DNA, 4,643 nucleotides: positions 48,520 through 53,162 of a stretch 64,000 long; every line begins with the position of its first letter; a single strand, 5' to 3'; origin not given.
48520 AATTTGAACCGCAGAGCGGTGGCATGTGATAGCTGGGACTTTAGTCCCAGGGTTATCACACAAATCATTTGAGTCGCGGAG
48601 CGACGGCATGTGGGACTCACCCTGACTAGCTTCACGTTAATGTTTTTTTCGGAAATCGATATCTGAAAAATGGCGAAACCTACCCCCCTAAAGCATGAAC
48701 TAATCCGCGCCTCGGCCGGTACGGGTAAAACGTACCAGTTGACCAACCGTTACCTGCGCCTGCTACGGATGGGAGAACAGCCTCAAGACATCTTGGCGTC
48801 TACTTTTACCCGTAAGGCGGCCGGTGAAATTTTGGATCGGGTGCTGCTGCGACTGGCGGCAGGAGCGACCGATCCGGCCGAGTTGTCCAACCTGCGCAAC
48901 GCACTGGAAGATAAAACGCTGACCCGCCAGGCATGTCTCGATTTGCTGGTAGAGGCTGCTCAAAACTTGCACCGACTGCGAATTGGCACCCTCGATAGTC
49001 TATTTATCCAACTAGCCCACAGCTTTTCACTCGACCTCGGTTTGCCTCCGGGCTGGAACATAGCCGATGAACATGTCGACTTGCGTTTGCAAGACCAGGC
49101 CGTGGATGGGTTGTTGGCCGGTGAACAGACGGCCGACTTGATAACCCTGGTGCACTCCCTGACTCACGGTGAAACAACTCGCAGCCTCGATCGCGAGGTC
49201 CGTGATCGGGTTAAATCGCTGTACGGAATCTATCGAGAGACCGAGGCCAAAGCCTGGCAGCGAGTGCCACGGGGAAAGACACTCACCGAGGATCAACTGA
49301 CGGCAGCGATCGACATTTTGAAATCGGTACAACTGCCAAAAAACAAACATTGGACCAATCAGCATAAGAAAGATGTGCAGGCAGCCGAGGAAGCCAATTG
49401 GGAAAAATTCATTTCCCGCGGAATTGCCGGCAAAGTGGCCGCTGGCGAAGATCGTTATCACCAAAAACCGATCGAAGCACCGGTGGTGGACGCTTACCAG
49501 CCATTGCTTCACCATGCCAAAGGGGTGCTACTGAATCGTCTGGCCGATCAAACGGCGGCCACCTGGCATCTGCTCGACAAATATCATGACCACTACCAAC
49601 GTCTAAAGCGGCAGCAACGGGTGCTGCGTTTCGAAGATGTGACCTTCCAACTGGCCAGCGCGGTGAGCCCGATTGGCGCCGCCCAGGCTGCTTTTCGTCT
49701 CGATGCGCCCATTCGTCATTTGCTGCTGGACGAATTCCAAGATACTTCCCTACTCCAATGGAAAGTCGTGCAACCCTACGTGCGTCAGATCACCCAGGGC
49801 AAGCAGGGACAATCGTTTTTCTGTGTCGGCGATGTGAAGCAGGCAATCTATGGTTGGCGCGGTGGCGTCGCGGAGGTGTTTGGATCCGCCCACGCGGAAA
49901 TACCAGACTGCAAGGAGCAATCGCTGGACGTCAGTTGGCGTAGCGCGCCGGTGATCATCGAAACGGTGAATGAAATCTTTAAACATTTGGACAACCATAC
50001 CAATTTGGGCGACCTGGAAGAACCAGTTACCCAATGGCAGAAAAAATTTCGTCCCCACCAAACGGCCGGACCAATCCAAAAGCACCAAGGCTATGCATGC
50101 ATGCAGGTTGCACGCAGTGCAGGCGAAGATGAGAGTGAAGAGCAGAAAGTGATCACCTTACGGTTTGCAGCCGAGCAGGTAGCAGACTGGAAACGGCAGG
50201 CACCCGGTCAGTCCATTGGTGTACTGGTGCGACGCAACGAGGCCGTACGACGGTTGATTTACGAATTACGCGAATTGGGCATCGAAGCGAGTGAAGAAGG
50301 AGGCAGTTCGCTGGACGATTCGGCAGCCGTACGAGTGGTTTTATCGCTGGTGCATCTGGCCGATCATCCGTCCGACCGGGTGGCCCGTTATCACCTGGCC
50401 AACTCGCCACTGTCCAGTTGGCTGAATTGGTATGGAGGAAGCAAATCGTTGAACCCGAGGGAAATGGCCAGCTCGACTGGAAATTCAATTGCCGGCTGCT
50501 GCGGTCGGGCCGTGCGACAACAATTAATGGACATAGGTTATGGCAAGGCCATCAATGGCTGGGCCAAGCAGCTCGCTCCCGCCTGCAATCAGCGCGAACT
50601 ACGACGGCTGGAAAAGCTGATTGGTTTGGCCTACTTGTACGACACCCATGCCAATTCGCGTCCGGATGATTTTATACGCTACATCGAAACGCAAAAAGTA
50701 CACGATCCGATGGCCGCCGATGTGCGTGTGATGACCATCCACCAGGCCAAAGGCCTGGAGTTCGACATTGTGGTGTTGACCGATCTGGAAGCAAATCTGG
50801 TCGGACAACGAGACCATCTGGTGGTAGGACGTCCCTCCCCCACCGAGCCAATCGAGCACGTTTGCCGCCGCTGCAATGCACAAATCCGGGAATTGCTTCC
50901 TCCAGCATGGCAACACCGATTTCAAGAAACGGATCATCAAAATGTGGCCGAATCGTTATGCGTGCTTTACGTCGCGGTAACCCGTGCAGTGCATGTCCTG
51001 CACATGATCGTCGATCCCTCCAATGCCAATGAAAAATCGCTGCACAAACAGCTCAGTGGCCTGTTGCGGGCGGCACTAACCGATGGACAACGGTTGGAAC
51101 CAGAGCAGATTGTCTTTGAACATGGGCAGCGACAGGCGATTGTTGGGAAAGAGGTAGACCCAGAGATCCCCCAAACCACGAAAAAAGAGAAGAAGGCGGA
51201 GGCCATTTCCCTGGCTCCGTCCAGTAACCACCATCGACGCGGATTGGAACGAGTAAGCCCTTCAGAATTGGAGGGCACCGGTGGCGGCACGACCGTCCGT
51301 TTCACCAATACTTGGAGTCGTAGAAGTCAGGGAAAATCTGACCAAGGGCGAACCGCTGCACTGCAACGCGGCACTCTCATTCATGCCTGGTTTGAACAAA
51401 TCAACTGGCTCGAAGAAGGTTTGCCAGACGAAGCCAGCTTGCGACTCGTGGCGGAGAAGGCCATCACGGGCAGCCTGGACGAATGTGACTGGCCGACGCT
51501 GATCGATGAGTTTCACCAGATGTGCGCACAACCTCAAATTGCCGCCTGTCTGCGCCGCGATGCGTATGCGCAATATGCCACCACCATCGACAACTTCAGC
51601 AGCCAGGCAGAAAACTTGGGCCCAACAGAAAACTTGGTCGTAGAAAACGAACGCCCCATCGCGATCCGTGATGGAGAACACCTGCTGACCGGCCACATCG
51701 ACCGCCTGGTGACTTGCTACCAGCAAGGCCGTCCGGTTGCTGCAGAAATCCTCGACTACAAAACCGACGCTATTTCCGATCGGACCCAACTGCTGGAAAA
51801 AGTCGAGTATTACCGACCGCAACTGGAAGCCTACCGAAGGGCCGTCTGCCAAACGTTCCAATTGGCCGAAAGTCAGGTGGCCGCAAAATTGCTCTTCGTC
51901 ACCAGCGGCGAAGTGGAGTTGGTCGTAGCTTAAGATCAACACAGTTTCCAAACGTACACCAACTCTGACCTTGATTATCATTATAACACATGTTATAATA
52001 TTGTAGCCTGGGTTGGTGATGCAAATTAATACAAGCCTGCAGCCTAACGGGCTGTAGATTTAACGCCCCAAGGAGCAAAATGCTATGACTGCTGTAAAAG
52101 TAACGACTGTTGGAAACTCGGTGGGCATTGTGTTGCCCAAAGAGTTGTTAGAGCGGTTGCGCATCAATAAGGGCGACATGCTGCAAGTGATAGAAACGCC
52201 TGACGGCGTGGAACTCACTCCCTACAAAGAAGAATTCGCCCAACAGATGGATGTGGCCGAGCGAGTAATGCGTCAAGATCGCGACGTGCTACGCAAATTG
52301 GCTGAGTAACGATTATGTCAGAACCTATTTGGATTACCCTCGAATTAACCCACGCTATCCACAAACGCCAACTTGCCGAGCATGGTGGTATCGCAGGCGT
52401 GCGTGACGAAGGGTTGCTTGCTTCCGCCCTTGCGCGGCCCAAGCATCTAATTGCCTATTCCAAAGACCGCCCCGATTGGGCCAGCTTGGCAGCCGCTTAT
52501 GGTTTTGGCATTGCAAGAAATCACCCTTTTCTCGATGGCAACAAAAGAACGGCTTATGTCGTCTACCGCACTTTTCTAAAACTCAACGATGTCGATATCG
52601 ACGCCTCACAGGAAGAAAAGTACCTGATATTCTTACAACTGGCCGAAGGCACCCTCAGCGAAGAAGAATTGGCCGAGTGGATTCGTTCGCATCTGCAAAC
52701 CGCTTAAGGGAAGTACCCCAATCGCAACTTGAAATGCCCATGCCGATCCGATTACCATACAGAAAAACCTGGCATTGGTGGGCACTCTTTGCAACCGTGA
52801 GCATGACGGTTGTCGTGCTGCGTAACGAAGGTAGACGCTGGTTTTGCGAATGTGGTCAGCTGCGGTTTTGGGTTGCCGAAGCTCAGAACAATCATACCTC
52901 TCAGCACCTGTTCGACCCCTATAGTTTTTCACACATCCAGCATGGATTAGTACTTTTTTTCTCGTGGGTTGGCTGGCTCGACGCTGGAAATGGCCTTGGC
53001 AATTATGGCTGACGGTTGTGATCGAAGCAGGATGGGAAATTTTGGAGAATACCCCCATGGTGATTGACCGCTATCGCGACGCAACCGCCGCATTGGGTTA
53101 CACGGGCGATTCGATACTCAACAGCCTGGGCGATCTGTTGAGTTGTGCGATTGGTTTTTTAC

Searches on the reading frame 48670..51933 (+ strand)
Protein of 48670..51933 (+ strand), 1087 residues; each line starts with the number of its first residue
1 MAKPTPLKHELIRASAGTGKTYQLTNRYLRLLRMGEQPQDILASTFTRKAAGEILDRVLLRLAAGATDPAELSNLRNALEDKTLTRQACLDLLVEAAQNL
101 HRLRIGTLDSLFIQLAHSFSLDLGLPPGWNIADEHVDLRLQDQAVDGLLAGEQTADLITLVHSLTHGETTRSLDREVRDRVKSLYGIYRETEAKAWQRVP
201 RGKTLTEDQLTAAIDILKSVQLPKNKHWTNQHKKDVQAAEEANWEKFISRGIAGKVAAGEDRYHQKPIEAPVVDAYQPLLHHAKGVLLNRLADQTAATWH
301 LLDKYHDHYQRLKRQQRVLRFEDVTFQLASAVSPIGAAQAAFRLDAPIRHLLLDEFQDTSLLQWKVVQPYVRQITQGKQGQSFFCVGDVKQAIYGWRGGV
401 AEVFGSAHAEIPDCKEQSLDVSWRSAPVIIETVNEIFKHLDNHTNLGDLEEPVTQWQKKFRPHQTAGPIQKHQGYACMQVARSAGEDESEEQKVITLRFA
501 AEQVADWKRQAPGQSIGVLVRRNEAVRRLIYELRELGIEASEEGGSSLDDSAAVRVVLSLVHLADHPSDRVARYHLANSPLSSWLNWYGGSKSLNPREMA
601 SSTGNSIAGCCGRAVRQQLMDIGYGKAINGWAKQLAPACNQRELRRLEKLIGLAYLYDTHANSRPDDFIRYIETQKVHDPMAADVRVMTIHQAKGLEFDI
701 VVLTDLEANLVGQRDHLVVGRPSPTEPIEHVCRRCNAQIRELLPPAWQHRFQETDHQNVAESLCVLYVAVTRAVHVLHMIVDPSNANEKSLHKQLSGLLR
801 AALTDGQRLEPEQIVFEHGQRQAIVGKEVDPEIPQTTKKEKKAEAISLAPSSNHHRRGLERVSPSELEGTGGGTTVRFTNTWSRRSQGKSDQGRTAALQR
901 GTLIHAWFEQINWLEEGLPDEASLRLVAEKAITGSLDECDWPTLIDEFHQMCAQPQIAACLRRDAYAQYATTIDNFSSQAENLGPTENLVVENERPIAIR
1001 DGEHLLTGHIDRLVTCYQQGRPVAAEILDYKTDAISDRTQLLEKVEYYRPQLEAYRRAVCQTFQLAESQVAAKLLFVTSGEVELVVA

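Call 7: search_protein_families(library=ncbifam, proteins=[window:48670-51933:+])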
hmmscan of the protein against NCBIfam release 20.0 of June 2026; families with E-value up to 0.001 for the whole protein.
window:48670-51933:+ (1087 aa): 16 families
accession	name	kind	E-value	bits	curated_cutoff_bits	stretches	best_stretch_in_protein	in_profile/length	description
NF010485.0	PRK13909.1-2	equivalog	1.4e-79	268.4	650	1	13-799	9-723/909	RecB-like helicase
NF010487.0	PRK13909.1-4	equivalog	1.7e-68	231.8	759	2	10-561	7-523/924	RecB-like helicase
TIGR02784.1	addA_alphas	equivalog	1.9e-64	218.6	860.75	3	262-584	304-655/1138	double-strand break repair helicase AddA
TIGR00609.1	recB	equivalog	1.9e-48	165.4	696.05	2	8-568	10-600/1175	exodeoxyribonuclease V subunit beta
TIGR02785.1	addA_Gpos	equivalog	1e-41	142.8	707.65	3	298-442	337-485/1234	helicase-exonuclease AddAB subunit AddA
NF010484.0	PRK13909.1-1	equivalog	6.3e-39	133.4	1074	1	12-447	10-445/945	RecB-like helicase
NF010486.0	PRK13909.1-3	equivalog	1.4e-37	129.2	1109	2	296-558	279-528/921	RecB-like helicase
TIGR01073.1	pcrA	equivalog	1e-29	103.5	911.2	3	300-580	164-411/725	DNA helicase PcrA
NF008128.0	PRK10876.1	equivalog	3e-27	94.7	1697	3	224-510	269-532/1181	exodeoxyribonuclease V subunit beta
NF008743.0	PRK11773.1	equivalog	2.9e-25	88.7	965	2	348-447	214-305/720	DNA helicase II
TIGR01075.1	uvrD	equivalog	2.1e-23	82.5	1144.45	2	348-442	209-297/715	DNA helicase II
TIGR01074.1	rep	equivalog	3.7e-23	81.7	951.45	2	304-439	165-292/668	DNA helicase Rep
NF008172.0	PRK10919.1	equivalog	5.2e-17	61.3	1168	2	306-436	168-290/673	DNA helicase Rep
NF008276.0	PRK11054.1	equivalog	1.3e-15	56.9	543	2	228-436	311-515/684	DNA helicase IV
NF041464.1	HelD_BACSU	equivalog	5.9e-06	24.5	419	1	309-439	515-632/779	RNA polymerase recycling motor HelD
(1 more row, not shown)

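Call 8: search_protein_families(library=pfam, proteins=[window:48670-51933:+])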
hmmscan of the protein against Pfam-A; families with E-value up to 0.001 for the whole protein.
window:48670-51933:+ (1087 aa): 5 families
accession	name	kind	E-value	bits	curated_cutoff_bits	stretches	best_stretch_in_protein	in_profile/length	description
PF00580.27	UvrD-helicase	-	1.5e-36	126.9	23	1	8-407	14-266/271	UvrD/REP helicase N-terminal domain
PF13361.12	UvrD_C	-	1.3e-19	71.3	25.6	2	642-780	236-346/350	UvrD-like helicase C-terminal domain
PF13245.12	AAA_19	-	7.6e-11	42.8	25.1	1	11-61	15-64/134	AAA domain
PF12705.13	PDDEXK_1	-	2.4e-10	41.2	22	1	894-1077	31-189/247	PD-(D/E)XK nuclease superfamily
PF13538.12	UvrD_C_2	-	9e-09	35.5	27.4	1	685-705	2-22/52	UvrD-like helicase C-terminal domain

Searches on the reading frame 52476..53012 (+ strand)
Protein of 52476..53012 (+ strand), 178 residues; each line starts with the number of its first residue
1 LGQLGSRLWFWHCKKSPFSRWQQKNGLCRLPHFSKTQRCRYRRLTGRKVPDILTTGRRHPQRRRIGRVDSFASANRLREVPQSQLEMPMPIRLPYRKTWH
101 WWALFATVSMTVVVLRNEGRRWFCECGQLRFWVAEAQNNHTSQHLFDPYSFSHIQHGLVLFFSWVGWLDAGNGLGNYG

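Call 7: search_protein_families(library=ncbifam, proteins=[window:52476-53012:+])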
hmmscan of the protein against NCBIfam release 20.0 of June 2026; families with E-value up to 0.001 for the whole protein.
window:52476-53012:+ (178 aa): 1 family
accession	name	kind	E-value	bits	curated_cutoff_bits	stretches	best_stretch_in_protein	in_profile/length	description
NF002099.0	PRK00944.1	equivalog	1.9e-16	60.3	241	1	96-167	11-82/195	hypothetical protein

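Call 8: search_protein_families(library=pfam, proteins=[window:52476-53012:+])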
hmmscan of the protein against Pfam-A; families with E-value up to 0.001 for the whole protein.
window:52476-53012:+ (178 aa): 1 family
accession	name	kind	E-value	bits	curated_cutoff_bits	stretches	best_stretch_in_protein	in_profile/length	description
PF10755.14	DUF2585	-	4.6e-13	49.7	25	1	117-163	3-49/164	Protein of unknown function (DUF2585)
